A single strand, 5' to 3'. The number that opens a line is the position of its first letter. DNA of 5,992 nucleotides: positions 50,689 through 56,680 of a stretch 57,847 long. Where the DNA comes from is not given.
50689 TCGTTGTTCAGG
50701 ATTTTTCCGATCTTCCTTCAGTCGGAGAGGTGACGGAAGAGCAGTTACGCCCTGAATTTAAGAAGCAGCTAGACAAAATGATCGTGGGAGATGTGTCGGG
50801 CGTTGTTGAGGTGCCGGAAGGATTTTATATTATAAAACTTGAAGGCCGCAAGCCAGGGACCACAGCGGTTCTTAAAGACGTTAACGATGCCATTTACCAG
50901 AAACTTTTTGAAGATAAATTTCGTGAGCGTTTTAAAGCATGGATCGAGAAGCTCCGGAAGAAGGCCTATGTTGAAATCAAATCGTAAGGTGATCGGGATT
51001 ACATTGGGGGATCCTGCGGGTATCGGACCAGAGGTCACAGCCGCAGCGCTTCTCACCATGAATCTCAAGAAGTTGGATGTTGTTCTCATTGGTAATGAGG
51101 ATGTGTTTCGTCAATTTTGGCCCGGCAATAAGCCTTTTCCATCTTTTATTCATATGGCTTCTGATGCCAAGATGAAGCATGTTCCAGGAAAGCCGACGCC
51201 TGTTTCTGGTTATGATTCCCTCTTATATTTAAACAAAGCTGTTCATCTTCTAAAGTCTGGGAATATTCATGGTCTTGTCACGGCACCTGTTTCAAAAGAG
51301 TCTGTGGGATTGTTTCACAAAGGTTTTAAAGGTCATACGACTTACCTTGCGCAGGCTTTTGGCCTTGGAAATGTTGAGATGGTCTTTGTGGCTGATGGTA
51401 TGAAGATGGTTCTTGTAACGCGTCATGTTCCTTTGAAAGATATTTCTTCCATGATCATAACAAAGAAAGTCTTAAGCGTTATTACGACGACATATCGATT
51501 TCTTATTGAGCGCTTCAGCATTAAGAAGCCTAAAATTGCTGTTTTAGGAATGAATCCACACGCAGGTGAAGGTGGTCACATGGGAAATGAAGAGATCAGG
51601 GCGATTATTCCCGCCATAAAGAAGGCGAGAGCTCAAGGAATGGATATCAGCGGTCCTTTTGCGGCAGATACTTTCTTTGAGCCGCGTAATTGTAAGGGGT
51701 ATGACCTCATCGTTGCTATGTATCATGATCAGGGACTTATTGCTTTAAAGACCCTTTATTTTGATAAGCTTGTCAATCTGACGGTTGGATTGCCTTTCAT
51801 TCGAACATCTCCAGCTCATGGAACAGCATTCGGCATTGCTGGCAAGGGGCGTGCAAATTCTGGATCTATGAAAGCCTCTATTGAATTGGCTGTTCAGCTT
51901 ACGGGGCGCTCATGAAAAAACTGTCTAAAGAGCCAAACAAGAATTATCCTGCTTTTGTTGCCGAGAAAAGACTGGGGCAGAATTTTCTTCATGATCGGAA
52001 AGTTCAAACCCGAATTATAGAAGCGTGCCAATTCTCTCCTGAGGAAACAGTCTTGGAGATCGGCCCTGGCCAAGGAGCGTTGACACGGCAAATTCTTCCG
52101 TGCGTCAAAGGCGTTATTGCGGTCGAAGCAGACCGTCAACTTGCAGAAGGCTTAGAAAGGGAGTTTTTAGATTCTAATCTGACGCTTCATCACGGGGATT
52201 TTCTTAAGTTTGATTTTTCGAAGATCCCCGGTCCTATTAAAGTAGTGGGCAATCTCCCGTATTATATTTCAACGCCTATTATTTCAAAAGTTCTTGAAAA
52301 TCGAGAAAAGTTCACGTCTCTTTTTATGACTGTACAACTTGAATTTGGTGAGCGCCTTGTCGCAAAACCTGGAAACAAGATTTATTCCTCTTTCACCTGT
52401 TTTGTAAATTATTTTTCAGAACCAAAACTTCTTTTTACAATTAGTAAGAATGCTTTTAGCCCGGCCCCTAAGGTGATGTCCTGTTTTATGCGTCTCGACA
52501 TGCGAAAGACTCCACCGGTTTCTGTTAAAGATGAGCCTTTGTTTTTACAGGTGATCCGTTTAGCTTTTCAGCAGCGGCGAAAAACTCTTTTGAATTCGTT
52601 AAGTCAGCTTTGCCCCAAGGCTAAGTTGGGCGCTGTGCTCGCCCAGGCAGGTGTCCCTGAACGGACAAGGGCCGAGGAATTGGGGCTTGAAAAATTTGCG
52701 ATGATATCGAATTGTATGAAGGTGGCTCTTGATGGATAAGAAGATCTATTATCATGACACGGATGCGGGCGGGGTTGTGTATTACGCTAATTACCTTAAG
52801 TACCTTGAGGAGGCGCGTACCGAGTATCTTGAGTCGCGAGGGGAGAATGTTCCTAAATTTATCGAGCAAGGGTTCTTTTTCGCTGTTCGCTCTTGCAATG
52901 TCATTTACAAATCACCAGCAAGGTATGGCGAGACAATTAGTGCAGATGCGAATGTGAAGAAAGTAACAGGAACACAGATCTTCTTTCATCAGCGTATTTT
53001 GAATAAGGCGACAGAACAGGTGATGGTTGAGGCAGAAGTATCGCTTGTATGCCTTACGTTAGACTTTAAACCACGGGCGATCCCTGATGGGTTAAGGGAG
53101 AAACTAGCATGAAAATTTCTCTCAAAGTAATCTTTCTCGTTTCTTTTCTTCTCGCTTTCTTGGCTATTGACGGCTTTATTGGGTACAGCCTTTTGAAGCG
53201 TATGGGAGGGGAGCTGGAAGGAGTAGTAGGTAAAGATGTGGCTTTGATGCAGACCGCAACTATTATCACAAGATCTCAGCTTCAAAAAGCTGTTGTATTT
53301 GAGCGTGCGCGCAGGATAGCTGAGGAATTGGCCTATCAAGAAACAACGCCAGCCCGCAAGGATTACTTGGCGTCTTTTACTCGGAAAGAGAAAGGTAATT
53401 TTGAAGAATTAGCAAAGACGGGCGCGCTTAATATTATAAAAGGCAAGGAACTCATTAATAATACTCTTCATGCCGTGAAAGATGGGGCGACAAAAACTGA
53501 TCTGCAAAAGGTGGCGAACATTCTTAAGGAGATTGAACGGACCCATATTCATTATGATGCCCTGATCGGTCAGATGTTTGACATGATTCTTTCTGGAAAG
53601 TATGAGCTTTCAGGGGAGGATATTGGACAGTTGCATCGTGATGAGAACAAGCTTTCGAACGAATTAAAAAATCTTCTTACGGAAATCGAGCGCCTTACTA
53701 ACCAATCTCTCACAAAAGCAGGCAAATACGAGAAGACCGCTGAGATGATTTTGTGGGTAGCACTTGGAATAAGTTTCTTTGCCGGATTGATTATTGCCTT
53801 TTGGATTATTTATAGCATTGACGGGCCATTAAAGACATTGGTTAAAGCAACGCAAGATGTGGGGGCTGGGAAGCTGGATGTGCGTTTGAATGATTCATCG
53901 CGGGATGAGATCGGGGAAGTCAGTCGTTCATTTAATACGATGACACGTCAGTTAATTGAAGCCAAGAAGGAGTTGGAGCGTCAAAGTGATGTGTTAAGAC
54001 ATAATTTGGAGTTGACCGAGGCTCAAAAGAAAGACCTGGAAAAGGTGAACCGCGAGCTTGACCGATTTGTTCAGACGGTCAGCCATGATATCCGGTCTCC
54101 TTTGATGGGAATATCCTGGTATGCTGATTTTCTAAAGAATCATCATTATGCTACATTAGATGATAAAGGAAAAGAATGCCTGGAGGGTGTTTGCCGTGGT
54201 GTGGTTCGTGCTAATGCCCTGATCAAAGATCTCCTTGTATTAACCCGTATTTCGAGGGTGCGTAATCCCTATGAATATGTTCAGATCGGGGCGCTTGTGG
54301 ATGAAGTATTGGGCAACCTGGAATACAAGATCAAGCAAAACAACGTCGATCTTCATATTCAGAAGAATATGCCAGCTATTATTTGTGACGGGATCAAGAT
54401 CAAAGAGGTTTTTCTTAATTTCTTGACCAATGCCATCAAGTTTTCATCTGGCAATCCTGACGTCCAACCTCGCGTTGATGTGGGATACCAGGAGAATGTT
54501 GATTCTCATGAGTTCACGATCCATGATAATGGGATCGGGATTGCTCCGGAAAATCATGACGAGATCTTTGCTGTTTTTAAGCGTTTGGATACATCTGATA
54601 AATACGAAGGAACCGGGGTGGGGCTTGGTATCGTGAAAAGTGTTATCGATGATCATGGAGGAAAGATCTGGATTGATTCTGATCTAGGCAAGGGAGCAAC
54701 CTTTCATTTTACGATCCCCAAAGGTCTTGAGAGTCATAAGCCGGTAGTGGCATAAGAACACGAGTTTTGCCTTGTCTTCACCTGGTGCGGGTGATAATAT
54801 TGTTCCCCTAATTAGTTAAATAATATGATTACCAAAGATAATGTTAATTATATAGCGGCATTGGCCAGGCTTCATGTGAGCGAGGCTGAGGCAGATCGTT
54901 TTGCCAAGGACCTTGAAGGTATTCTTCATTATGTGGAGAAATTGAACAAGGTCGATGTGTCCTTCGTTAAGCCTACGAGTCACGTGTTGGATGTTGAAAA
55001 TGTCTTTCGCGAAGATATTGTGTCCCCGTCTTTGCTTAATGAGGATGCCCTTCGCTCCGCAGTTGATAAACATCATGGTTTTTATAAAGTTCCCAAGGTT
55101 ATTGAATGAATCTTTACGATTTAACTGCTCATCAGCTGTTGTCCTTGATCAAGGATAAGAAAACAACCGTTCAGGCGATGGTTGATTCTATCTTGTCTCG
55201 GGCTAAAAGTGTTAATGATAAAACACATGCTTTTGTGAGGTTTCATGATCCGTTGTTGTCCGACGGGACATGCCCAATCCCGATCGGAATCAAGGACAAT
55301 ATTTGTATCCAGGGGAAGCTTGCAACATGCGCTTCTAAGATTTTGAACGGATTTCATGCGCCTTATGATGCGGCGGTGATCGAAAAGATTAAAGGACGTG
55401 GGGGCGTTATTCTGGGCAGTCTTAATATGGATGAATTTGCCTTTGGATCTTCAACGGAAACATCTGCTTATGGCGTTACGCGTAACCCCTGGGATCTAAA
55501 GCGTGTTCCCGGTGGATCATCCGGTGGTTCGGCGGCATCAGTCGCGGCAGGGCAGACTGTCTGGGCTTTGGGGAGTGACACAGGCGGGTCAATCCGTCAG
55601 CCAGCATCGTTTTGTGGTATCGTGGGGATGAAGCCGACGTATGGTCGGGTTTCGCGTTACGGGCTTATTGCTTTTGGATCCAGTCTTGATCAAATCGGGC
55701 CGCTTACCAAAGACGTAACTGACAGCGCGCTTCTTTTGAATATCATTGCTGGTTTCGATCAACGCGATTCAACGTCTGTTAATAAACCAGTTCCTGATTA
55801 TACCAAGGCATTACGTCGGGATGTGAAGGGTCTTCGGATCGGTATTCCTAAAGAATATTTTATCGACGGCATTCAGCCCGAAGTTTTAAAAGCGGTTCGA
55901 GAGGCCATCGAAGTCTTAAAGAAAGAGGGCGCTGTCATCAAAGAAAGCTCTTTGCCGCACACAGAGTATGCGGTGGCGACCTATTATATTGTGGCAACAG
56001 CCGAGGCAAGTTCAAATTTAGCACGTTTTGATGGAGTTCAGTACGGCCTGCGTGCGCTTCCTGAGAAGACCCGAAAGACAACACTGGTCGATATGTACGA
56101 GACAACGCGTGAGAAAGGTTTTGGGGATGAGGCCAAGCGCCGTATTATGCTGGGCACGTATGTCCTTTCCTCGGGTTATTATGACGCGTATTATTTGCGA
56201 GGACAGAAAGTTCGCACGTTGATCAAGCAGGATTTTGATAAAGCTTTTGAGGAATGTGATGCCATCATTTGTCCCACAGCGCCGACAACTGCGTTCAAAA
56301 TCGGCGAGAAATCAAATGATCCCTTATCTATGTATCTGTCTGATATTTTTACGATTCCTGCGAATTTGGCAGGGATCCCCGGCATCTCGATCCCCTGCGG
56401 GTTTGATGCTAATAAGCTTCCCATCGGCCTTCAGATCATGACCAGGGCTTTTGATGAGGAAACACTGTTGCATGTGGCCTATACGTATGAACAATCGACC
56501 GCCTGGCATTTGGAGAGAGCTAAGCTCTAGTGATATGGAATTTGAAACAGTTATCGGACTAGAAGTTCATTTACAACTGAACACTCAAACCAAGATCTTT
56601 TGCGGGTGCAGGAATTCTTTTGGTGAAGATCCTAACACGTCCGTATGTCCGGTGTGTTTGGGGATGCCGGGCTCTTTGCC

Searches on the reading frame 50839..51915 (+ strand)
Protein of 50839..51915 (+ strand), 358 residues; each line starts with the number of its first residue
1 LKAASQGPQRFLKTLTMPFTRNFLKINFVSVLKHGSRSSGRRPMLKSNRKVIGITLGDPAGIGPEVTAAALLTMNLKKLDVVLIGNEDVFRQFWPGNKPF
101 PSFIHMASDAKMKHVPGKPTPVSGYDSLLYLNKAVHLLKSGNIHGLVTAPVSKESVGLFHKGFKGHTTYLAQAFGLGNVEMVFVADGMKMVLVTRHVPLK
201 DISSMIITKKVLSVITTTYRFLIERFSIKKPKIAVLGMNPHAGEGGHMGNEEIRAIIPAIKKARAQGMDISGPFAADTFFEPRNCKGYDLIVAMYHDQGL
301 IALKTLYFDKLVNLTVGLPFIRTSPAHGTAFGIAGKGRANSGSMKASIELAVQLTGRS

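Call 36: search_protein_families(library=pfam, proteins=[window:50839-51915:+], max_evalue=0.001)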
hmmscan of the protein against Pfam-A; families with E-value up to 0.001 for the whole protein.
window:50839-51915:+ (358 aa): 1 family
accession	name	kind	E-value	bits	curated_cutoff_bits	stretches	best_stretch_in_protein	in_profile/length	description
PF04166.17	PdxA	-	5.6e-95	318.4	27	1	113-351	48-286/286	Pyridoxal phosphate biosynthetic protein PdxA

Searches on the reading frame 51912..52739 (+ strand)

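Call 36: search_protein_families(library=pfam, proteins=[window:51912-52739:+], max_evalue=0.001)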
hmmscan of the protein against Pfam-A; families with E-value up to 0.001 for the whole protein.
window:51912-52739:+ (275 aa): 1 family
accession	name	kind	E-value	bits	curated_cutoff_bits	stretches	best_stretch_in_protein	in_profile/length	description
PF00398.26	RrnaAD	-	2.1e-64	217.6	24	1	17-269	4-261/263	Ribosomal RNA adenine dimethylase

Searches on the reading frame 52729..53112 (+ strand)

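Call 36: search_protein_families(library=pfam, proteins=[window:52729-53112:+], max_evalue=0.001)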
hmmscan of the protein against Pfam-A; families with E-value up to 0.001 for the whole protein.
window:52729-53112:+ (127 aa): 2 families
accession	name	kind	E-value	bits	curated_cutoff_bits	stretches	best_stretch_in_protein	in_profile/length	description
PF13279.12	4HBT_2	-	6.4e-16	59.3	25.5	1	9-126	4-122/122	Thioesterase-like superfamily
PF03061.28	4HBT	-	1.7e-14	54.3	20.6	1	14-96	1-76/79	Thioesterase superfamily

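Call 67: search_protein_families(library=ncbifam, proteins=[window:52729-53112:+], max_evalue=0.001)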
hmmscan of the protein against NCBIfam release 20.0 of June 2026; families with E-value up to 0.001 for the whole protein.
window:52729-53112:+ (127 aa): 4 families
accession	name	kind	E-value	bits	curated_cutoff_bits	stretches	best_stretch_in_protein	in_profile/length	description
TIGR02799.1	thio_ybgC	equivalog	6.8e-34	116.9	141.35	1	3-124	4-125/126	tol-pal system-associated acyl-CoA thioesterase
TIGR00051.1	TIGR00051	subfamily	5.5e-27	94.4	68.7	1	5-119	3-117/117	YbgC/FadM family acyl-CoA thioesterase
NF008065.0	PRK10800.1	equivalog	1.3e-26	93.3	185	1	5-121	11-127/134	tol-pal system-associated acyl-CoA thioesterase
NF047424.1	MenI_Staph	exception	7.4e-13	48.6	225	1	6-112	10-115/148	1,4-dihydroxy-2-naphthoyl-CoA hydrolase MenI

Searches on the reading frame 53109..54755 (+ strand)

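Call 36: search_protein_families(library=pfam, proteins=[window:53109-54755:+], max_evalue=0.001)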
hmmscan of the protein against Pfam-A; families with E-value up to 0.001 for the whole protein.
window:53109-54755:+ (548 aa): 3 families
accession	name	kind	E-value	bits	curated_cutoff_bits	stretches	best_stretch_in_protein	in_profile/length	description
PF02518.31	HATPase_c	-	8.6e-27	94.2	26.4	1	427-538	2-109/111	Histidine kinase-, DNA gyrase B-, and HSP90-like ATPase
PF00512.31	HisKA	-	6.6e-13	48.9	26.9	1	317-381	2-63/66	His Kinase A (phospho-acceptor) domain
PF00672.30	HAMP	-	3e-12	47.1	25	1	239-282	8-51/53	HAMP domain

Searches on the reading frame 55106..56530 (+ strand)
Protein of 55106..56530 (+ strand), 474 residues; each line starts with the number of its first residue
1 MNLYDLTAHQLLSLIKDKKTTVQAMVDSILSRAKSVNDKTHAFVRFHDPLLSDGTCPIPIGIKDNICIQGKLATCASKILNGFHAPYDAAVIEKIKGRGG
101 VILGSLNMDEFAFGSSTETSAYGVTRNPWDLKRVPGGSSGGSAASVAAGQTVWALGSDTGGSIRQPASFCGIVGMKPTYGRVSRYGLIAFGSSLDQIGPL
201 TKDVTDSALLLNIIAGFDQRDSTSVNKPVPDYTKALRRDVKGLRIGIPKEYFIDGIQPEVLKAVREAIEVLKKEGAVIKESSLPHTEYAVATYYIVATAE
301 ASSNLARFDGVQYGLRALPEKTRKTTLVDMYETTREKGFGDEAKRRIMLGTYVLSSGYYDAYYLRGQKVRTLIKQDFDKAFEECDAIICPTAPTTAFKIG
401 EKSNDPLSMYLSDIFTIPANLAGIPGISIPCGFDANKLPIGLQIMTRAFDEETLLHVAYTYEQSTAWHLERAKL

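Call 36: search_protein_families(library=pfam, proteins=[window:55106-56530:+], max_evalue=0.001)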
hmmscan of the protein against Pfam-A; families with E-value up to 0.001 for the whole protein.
window:55106-56530:+ (474 aa): 1 family
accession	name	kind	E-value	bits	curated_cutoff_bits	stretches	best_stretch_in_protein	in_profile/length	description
PF01425.27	Amidase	-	5.4e-149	497.5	27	1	21-455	20-445/445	Amidase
